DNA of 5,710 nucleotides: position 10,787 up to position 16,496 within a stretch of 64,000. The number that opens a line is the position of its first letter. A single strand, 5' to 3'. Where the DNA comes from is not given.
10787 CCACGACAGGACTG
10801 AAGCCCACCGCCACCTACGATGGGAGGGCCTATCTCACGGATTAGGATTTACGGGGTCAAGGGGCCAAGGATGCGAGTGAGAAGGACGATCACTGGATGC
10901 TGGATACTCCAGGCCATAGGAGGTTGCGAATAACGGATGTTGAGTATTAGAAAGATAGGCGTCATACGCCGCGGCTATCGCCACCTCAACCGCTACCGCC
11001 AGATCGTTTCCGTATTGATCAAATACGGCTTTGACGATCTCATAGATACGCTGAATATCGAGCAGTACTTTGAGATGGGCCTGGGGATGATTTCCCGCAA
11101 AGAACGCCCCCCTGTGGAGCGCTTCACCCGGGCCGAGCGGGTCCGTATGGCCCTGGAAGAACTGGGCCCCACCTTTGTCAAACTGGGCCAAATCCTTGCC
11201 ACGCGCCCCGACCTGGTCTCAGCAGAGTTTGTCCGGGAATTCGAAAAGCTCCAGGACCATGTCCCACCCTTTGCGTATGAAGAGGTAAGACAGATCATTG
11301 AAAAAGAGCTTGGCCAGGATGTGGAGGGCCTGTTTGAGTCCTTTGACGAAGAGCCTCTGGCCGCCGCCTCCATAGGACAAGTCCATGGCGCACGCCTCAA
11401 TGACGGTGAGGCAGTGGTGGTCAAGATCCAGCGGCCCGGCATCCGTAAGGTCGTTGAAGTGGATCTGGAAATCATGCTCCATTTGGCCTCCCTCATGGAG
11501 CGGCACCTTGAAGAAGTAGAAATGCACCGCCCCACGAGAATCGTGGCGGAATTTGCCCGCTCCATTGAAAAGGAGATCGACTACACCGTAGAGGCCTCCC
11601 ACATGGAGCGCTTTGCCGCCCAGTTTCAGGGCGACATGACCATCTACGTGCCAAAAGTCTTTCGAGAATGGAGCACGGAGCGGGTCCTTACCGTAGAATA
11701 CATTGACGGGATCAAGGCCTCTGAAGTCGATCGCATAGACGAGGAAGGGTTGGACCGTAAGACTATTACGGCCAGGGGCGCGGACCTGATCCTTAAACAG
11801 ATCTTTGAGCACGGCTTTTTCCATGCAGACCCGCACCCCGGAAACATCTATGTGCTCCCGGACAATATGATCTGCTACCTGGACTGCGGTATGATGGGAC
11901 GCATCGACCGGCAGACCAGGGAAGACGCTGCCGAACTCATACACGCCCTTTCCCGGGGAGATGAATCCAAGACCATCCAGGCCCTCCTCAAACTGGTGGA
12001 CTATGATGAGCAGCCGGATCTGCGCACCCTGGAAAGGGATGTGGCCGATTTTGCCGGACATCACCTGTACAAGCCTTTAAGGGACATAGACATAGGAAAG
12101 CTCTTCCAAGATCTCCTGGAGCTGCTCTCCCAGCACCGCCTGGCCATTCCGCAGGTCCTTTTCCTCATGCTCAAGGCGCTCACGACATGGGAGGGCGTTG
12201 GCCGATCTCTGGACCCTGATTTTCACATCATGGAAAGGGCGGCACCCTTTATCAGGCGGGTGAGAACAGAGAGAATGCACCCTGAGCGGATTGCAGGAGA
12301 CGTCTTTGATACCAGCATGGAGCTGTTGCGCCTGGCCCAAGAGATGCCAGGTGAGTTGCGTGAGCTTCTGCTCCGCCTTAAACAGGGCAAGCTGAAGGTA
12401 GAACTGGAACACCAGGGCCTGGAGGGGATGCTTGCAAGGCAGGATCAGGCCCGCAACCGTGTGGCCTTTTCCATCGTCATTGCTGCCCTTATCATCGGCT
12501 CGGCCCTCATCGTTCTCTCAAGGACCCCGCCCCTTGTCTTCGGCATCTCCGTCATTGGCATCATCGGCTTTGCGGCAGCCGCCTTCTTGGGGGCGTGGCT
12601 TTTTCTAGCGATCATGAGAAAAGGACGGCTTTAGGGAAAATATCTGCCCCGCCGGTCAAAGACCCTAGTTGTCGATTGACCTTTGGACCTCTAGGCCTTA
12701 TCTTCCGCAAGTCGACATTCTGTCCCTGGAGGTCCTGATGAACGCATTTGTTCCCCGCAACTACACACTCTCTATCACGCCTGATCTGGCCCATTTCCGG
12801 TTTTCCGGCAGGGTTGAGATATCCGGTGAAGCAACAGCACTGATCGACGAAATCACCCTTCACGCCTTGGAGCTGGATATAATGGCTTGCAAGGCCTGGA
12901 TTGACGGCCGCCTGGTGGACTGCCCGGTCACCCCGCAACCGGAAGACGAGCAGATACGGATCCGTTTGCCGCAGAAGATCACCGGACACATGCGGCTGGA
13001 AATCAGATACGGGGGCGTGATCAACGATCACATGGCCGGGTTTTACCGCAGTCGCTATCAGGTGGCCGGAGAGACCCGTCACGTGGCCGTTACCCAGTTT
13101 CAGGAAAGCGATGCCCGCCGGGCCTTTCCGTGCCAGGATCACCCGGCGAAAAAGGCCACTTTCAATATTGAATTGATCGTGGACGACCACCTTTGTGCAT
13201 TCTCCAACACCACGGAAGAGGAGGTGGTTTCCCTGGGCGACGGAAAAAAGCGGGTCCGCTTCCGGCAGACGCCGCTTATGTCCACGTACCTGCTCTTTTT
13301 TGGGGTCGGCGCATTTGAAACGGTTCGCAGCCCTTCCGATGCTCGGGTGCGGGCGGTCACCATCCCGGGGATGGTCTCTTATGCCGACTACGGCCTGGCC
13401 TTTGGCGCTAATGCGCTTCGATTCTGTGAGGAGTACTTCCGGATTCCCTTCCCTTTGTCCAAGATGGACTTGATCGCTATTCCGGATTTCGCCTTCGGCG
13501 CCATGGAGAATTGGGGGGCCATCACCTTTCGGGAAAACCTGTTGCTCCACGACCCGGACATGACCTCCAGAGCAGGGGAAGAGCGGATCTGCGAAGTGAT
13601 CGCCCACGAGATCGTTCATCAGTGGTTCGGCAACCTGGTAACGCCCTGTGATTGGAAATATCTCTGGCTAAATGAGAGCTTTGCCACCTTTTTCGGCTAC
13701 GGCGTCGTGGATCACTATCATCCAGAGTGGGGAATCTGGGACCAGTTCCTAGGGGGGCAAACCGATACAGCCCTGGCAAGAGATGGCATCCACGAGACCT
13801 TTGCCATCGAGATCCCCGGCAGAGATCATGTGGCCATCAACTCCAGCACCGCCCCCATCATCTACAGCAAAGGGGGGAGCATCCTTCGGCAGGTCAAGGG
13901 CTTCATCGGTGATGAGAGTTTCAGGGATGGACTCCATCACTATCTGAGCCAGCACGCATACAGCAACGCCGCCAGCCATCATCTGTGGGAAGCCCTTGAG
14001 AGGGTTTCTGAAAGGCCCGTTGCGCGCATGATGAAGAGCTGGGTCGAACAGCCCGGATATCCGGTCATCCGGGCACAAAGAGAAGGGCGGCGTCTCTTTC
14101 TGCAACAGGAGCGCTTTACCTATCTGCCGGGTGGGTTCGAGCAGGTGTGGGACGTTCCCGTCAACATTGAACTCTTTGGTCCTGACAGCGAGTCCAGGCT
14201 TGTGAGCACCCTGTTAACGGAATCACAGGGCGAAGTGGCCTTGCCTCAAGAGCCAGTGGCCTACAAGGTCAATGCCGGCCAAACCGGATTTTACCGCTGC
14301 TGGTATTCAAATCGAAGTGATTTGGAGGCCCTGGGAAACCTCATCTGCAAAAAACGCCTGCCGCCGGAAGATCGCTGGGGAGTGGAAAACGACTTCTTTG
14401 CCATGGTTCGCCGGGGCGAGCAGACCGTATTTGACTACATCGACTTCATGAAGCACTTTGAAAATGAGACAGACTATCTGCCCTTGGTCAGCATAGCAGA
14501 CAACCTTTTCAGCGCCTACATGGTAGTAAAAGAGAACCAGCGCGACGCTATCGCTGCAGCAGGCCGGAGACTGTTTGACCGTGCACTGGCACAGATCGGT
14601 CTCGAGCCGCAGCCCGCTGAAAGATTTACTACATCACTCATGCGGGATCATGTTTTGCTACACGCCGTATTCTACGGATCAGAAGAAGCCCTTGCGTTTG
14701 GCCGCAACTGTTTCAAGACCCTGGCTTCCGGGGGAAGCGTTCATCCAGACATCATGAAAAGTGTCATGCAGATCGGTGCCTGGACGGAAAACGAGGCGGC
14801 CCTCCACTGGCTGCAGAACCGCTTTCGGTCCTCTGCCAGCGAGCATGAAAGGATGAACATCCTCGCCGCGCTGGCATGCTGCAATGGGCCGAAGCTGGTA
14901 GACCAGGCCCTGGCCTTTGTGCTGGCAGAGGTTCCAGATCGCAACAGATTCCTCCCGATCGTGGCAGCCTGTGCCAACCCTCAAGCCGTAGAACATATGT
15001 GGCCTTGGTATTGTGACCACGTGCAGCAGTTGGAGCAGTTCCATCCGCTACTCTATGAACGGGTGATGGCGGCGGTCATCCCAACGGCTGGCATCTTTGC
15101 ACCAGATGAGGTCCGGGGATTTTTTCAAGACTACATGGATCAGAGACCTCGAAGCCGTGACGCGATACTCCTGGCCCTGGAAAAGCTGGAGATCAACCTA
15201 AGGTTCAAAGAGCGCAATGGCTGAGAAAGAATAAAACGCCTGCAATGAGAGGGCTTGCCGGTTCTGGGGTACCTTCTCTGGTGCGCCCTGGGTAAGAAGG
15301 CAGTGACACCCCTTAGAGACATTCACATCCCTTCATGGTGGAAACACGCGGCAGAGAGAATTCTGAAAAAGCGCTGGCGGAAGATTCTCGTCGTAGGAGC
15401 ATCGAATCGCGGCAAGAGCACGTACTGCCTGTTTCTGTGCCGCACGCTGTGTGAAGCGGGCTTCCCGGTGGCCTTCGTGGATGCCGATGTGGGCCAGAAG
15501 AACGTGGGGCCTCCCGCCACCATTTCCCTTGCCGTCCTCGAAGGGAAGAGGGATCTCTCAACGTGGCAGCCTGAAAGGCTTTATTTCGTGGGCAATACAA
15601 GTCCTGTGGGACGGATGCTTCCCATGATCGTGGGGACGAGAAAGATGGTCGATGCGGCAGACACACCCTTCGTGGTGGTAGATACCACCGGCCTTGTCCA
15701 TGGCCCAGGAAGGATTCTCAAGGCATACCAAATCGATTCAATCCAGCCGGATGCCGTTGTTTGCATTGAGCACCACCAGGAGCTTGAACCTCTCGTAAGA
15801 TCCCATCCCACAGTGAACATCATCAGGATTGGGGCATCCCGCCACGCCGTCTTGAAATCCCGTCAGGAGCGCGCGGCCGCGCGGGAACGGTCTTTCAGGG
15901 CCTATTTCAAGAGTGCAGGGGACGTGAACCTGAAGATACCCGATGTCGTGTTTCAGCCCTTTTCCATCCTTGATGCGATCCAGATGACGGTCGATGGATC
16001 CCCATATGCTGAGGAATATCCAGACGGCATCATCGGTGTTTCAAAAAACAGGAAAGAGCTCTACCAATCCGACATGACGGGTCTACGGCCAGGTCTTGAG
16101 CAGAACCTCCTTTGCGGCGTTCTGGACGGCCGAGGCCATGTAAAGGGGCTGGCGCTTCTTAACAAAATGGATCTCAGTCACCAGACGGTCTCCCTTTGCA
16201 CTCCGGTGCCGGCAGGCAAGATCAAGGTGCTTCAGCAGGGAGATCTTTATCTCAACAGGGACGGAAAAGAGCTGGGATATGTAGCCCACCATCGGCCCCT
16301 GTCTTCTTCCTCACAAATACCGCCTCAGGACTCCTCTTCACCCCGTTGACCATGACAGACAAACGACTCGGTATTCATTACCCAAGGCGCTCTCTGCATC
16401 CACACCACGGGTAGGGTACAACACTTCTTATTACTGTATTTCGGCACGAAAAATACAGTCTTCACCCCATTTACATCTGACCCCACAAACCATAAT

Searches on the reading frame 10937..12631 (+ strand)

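Call 18: search_protein_families(library=pfam, proteins=[window:10937-12631:+])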
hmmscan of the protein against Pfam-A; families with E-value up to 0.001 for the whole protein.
window:10937-12631:+ (565 aa): 1 family
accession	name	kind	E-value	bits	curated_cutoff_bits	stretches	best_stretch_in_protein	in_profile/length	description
PF03109.22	ABC1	-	6.7e-85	284.6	22.9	1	104-348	1-242/244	ABC1 atypical kinase-like domain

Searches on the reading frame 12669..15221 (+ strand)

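Call 18: search_protein_families(library=pfam, proteins=[window:12669-15221:+])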
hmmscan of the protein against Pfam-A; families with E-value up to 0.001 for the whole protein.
window:12669-15221:+ (851 aa): 3 families
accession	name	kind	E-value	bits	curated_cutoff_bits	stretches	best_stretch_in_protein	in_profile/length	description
PF01433.26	Peptidase_M1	-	4.1e-68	229.7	27.7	1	244-458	4-218/218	Peptidase family M1 domain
PF11838.14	ERAP1_C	-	1.4e-51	176.2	38.2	1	532-840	2-316/318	ERAP1-like C-terminal domain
PF17900.6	Peptidase_M1_N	-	2.3e-47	161.9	25.8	1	28-208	1-186/186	Peptidase M1 N-terminal domain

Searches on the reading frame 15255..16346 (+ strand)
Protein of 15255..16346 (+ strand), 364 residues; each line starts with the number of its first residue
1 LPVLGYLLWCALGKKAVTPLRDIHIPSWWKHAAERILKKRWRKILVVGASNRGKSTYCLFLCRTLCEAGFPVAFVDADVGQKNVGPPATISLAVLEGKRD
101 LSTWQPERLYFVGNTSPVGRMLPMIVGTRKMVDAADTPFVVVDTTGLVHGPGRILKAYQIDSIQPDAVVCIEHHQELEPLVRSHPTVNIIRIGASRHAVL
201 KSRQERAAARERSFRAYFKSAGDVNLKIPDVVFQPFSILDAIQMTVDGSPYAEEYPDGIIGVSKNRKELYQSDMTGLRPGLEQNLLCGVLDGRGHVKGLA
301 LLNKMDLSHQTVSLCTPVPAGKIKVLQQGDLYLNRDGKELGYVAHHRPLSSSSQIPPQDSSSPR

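Call 18: search_protein_families(library=pfam, proteins=[window:15255-16346:+])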
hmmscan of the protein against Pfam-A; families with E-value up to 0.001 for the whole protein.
window:15255-16346:+ (364 aa): 2 families
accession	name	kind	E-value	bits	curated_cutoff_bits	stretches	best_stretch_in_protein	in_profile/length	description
PF16575.11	CLP1_P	-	3e-36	125.4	26.6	1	48-219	1-187/188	mRNA cleavage and polyadenylation factor CLP1 P-loop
PF01656.29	CbiA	-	0.00061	20.2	25.4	1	47-150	5-54/125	CobQ/CobB/MinD/ParA nucleotide binding domain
